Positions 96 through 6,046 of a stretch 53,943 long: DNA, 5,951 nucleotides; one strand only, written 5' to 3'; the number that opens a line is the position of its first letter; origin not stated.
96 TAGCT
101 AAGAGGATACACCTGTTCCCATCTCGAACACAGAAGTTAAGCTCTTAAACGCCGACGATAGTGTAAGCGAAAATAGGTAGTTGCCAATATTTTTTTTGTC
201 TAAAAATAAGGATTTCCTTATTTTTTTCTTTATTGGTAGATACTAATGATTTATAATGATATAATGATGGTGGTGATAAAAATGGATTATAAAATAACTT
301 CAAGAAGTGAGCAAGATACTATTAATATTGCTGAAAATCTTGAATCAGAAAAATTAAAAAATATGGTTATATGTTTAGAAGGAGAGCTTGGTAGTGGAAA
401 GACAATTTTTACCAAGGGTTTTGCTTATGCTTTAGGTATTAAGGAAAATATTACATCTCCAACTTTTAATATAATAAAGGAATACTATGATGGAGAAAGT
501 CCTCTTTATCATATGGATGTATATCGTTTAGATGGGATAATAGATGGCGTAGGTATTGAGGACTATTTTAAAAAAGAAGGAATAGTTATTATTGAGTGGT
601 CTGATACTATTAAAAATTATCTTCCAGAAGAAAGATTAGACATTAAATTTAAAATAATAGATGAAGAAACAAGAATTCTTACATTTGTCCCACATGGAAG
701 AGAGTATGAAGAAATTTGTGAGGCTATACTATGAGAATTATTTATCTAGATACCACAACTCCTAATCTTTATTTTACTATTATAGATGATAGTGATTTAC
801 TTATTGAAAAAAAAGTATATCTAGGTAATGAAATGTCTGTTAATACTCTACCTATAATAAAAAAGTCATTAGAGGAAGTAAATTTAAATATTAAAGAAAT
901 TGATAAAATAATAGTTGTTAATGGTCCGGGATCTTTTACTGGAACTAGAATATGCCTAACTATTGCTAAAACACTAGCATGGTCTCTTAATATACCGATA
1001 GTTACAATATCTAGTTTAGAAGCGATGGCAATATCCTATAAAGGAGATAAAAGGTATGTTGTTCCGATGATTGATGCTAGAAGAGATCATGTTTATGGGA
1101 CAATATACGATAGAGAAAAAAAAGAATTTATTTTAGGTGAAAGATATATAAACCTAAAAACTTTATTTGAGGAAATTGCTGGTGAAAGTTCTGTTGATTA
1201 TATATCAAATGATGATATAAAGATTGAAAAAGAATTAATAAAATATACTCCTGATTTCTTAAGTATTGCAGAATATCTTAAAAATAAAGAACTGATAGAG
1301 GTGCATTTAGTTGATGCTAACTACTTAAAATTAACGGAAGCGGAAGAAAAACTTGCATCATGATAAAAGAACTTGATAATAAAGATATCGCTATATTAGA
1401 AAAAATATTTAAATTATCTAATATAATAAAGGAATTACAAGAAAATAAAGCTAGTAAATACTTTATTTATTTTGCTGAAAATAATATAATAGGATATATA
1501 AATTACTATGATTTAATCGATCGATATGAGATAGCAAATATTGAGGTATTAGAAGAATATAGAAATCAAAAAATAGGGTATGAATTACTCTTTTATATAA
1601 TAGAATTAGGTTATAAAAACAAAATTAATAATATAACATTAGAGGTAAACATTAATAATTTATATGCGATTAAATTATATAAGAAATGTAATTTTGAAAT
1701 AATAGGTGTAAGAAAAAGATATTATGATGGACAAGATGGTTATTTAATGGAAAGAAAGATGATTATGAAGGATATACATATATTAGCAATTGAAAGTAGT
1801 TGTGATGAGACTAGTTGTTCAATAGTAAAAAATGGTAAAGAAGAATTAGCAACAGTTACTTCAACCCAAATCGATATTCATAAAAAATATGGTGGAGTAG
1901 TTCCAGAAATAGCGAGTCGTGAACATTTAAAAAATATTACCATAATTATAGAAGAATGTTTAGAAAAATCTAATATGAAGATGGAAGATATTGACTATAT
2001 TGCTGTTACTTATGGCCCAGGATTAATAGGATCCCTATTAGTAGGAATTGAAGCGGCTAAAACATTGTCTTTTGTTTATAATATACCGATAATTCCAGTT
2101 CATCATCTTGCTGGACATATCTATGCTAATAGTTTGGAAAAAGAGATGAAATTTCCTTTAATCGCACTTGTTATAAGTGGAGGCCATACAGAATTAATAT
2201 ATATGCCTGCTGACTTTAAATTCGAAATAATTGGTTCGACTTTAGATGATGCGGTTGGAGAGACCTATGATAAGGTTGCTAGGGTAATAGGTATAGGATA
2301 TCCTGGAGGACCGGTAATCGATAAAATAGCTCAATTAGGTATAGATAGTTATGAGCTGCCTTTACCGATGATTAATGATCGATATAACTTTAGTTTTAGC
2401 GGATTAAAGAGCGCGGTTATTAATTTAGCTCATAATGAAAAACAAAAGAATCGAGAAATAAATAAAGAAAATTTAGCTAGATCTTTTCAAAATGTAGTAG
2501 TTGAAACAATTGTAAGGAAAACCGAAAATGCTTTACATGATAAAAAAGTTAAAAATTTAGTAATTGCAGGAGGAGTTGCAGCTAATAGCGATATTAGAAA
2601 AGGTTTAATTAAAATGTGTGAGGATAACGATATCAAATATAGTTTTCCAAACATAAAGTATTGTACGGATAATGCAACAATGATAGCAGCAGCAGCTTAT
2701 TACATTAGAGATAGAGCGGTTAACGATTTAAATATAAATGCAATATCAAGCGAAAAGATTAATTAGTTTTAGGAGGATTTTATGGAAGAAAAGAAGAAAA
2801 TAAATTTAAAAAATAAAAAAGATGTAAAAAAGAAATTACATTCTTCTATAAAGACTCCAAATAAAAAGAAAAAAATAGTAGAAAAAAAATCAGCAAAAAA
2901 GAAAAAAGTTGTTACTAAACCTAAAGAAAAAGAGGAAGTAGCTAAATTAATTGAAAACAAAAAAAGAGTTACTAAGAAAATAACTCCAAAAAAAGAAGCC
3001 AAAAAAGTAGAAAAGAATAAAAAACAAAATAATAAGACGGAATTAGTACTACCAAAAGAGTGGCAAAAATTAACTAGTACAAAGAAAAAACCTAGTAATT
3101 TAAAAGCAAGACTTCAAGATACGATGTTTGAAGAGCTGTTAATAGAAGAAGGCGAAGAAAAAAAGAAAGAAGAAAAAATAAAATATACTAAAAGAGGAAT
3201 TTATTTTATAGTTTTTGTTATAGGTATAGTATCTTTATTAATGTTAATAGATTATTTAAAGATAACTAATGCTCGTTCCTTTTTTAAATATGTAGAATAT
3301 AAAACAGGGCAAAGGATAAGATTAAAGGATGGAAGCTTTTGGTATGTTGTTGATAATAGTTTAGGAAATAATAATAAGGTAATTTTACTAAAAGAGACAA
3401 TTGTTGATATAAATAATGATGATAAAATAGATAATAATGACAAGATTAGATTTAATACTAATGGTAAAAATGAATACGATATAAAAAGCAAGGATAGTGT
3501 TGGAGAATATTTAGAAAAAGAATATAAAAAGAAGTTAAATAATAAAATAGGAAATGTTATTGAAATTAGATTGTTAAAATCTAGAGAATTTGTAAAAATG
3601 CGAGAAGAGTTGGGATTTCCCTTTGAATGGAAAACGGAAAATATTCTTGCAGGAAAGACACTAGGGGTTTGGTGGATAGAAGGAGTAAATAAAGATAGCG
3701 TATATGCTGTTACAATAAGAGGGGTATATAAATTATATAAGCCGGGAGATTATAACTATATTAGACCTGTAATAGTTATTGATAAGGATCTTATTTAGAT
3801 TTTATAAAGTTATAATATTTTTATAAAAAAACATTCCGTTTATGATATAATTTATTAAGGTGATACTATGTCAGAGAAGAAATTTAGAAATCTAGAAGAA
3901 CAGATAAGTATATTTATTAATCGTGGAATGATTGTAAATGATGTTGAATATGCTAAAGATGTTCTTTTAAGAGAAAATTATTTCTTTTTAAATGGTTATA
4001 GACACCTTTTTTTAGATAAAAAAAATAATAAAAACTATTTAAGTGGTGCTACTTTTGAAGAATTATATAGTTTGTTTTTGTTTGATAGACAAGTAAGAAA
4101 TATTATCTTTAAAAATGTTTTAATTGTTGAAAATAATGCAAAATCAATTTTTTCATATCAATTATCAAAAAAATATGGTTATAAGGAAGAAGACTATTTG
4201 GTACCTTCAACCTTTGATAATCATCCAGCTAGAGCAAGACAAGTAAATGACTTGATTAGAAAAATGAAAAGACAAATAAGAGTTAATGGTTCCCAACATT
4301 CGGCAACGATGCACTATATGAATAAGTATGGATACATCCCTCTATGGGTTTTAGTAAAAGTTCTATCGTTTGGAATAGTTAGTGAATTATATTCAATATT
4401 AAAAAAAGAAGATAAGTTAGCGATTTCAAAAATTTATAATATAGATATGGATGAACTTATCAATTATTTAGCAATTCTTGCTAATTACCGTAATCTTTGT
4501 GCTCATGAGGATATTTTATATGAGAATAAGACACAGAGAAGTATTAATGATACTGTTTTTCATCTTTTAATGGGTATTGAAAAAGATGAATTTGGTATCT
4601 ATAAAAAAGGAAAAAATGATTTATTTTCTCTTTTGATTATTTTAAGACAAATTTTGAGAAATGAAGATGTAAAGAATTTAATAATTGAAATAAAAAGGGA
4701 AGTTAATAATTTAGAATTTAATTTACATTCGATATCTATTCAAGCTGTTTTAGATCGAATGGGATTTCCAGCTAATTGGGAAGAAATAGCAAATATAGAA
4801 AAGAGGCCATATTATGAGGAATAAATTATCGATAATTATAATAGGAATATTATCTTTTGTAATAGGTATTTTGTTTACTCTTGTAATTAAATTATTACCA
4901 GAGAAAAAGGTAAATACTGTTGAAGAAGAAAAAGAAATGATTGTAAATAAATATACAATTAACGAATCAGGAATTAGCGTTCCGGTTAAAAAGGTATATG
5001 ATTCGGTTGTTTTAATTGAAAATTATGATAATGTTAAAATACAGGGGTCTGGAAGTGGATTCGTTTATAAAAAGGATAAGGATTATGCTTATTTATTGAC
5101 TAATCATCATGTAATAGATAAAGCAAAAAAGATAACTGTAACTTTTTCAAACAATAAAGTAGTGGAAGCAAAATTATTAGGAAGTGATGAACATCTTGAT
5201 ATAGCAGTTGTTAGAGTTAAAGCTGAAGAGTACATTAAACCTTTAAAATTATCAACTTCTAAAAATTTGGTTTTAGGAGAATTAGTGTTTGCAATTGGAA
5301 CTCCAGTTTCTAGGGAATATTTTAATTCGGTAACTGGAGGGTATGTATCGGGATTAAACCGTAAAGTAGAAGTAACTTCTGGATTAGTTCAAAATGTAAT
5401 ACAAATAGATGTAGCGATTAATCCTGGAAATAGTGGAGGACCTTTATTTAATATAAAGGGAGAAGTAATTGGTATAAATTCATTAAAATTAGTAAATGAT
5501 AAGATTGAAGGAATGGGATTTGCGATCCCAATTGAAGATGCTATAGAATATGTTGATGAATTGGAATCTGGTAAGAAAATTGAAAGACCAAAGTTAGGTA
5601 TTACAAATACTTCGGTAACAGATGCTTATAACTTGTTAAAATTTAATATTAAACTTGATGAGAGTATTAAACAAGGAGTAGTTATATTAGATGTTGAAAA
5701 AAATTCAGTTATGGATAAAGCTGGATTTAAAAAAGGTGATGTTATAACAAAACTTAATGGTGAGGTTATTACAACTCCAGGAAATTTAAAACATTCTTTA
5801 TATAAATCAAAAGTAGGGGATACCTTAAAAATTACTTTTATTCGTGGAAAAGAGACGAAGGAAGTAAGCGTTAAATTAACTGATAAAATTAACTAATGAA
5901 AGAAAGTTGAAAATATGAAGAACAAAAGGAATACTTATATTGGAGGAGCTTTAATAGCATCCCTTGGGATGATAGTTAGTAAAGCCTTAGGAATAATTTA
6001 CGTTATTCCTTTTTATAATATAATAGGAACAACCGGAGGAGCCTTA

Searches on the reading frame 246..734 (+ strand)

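Call 63: search_protein_families(library=pfam, proteins=[window:246-734:+], max_evalue=0.00001)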
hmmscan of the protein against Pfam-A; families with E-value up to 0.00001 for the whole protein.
window:246-734:+ (162 aa): 1 family
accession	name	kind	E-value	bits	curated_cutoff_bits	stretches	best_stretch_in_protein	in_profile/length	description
PF02367.23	TsaE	-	8.1e-37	126.5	26.6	1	20-143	2-126/128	Threonylcarbamoyl adenosine biosynthesis protein TsaE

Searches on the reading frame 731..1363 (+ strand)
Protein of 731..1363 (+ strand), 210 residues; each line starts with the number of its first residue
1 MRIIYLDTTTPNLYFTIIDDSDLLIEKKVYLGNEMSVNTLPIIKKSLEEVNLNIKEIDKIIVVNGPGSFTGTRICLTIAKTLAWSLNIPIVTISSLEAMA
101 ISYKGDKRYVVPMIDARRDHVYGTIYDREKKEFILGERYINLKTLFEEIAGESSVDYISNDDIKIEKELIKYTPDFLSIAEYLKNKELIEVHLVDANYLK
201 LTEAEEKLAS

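Call 63: search_protein_families(library=pfam, proteins=[window:731-1363:+], max_evalue=0.00001)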
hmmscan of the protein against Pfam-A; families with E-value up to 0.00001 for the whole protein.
window:731-1363:+ (210 aa): 1 family
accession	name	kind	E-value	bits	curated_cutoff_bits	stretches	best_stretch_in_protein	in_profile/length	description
PF00814.31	TsaD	-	4.1e-26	92.7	24.8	1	36-146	30-148/264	tRNA N6-adenosine threonylcarbamoyltransferase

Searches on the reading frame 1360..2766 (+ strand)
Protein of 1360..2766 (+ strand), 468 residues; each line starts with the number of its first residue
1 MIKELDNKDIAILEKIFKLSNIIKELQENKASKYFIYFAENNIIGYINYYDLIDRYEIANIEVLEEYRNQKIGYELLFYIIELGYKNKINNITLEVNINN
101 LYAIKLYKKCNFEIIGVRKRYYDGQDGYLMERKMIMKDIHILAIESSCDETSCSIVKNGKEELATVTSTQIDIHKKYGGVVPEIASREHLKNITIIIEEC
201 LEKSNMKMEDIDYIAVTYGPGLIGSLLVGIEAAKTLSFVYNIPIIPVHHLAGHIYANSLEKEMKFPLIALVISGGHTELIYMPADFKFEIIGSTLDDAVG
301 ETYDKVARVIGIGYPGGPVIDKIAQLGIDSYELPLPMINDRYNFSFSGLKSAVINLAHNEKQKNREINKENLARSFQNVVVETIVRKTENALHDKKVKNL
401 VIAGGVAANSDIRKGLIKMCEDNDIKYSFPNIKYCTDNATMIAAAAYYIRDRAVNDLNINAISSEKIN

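Call 63: search_protein_families(library=pfam, proteins=[window:1360-2766:+], max_evalue=0.00001)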
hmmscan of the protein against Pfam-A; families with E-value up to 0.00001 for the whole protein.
window:1360-2766:+ (468 aa): 6 families
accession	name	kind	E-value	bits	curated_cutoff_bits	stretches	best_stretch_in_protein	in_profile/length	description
PF00814.31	TsaD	-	3.2e-98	329.1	24.8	1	163-443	3-263/264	tRNA N6-adenosine threonylcarbamoyltransferase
PF00583.31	Acetyltransf_1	-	1.6e-14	54.6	20.7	1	27-112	28-116/116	Acetyltransferase (GNAT) family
PF13508.13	Acetyltransf_7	-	9.7e-10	39.1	27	1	32-113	3-83/84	Acetyltransferase (GNAT) domain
PF13673.13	Acetyltransf_10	-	1.2e-09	38.6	23.6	1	15-130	15-124/128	Acetyltransferase (GNAT) domain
PF02543.21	Carbam_trans_N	-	6.2e-08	32.9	24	1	351-418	253-322/346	Carbamoyltransferase N-terminus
PF22521.2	HypF_C_2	-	3.8e-07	30.6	27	1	361-431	158-228/241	Carbamoyltransferase, Kae1-like Domain, second subdomain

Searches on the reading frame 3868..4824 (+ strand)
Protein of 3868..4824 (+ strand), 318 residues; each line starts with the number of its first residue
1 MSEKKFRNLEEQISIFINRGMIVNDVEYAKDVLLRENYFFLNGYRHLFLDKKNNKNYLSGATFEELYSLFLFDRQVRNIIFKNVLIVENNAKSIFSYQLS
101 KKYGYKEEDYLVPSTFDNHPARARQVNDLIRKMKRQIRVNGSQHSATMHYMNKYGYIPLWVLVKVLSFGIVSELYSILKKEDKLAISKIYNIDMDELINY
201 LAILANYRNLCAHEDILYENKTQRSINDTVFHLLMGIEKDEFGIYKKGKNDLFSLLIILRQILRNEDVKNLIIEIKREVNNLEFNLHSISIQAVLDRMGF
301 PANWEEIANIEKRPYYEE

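Call 63: search_protein_families(library=pfam, proteins=[window:3868-4824:+], max_evalue=0.00001)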
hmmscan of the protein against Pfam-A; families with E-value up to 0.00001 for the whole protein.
window:3868-4824:+ (318 aa): 1 family
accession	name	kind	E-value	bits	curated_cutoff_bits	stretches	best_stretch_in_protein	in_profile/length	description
PF07751.16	Abi_2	-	2.3e-40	139.3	25.6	1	32-218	2-183/184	Abi-like protein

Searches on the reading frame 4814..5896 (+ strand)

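Call 63: search_protein_families(library=pfam, proteins=[window:4814-5896:+], max_evalue=0.00001)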
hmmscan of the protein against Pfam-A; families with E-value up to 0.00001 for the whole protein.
window:4814-5896:+ (360 aa): 4 families
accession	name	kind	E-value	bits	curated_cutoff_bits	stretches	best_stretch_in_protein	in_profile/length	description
PF13365.12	Trypsin_2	-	2.7e-33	116.2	27.6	1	80-221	1-144/144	Trypsin-like peptidase domain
PF00089.32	Trypsin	-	6.1e-18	65.9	20.6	1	88-242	35-215/220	Trypsin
PF13180.12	PDZ_2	-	6.5e-18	65.2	27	1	260-355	2-80/80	PDZ domain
PF17820.7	PDZ_6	-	2.4e-06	27.6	27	1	290-342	1-52/54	PDZ domain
